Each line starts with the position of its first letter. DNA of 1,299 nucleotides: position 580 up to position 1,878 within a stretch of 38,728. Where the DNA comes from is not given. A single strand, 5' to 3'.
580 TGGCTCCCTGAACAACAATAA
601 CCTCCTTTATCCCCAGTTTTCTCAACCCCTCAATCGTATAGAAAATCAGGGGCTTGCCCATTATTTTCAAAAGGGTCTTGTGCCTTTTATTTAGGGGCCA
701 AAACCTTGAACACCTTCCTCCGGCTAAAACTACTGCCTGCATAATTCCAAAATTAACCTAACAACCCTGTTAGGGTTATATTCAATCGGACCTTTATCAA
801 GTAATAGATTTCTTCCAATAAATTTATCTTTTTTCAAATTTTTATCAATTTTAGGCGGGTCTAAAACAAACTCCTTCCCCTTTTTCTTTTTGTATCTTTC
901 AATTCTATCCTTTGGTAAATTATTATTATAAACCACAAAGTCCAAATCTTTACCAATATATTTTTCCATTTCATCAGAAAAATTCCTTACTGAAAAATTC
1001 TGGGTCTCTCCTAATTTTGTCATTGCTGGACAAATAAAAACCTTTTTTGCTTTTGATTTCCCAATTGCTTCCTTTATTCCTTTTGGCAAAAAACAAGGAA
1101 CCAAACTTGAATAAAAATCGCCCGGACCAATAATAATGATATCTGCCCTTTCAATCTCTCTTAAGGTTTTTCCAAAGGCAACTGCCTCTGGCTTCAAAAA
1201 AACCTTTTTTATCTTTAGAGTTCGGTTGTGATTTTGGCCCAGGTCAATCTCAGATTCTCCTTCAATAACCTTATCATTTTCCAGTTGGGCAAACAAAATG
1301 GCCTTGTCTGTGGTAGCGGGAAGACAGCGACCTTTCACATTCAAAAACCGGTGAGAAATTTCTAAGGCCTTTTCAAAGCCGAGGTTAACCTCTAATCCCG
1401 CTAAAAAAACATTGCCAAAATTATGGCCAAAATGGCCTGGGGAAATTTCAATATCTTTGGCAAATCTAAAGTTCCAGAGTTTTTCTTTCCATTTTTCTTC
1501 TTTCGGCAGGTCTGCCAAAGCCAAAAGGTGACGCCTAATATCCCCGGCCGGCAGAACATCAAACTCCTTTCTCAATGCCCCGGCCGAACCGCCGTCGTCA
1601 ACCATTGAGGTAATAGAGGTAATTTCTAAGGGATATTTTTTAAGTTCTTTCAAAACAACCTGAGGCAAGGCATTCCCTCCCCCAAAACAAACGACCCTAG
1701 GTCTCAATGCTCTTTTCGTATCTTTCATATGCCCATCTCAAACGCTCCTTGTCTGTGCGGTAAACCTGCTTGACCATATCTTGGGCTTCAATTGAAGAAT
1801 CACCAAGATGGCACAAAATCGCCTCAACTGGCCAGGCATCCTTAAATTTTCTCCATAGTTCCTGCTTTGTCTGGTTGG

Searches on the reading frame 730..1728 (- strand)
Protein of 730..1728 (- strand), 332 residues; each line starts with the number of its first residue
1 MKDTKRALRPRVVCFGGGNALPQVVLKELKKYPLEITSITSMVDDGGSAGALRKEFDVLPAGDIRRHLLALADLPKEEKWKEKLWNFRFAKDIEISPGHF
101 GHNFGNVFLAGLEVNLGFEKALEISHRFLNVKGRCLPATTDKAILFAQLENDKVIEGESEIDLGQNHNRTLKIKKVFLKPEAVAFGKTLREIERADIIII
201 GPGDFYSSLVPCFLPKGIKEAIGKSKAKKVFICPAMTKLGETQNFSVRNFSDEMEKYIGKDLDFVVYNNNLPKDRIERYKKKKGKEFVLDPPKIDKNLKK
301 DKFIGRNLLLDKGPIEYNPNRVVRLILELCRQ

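Call 54: search_protein_families(library=pfam, proteins=[window:730-1728:-], max_evalue=0.001)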
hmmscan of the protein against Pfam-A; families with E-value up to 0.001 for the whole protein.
window:730-1728:- (332 aa): 1 family
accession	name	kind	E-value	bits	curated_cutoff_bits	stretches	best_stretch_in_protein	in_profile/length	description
PF01933.23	CofD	-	4.4e-67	226.7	30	1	12-295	1-278/290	2-phospho-L-lactate transferase CofD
